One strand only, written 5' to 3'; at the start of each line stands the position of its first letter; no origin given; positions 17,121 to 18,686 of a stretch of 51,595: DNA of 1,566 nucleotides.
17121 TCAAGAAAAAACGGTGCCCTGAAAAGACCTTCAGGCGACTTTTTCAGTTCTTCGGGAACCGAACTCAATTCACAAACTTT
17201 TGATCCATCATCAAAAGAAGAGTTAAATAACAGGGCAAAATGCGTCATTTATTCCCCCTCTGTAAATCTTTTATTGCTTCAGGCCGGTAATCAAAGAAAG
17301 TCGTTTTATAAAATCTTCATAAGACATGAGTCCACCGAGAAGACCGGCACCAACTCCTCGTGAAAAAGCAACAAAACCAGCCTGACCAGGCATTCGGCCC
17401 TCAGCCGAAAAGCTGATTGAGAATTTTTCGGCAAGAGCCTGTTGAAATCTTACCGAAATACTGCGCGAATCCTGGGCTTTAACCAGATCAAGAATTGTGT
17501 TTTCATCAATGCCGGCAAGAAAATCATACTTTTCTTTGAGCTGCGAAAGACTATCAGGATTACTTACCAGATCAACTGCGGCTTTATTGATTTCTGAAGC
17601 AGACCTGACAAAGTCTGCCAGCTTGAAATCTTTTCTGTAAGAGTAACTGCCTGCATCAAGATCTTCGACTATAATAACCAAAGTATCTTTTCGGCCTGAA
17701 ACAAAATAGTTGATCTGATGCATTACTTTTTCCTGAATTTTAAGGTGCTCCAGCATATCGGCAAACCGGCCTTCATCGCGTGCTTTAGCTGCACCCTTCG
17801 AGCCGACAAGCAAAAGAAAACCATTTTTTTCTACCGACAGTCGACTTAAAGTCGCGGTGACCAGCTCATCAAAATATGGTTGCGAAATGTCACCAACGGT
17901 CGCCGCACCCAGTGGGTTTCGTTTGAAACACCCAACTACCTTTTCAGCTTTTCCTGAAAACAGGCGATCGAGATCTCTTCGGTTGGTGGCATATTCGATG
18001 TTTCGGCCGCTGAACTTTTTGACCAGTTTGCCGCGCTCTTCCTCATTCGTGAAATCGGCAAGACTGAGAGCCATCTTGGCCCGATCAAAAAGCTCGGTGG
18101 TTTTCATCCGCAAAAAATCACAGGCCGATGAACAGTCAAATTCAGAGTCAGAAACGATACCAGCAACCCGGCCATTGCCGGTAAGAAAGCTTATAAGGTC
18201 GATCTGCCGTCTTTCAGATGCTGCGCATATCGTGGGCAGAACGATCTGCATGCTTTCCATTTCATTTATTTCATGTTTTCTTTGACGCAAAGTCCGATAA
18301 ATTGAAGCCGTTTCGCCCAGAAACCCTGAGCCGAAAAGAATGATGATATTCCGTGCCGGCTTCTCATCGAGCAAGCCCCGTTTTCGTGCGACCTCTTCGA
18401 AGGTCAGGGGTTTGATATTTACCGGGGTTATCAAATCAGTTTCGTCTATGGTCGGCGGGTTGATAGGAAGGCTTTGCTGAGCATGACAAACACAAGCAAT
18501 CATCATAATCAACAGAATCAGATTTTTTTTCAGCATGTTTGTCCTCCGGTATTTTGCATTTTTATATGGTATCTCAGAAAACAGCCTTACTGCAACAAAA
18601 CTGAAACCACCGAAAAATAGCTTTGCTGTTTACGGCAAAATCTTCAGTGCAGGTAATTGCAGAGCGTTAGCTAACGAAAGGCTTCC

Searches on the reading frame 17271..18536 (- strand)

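Call 8: search_protein_families(library=pfam, proteins=[window:17271-18536:-], max_evalue=0.001)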
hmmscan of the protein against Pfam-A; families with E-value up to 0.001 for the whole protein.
window:17271-18536:- (421 aa): 1 family
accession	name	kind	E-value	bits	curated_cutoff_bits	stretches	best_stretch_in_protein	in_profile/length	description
PF00245.25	Alk_phosphatase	-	1.4e-10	41.2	24.4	1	170-301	186-323/423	Alkaline phosphatase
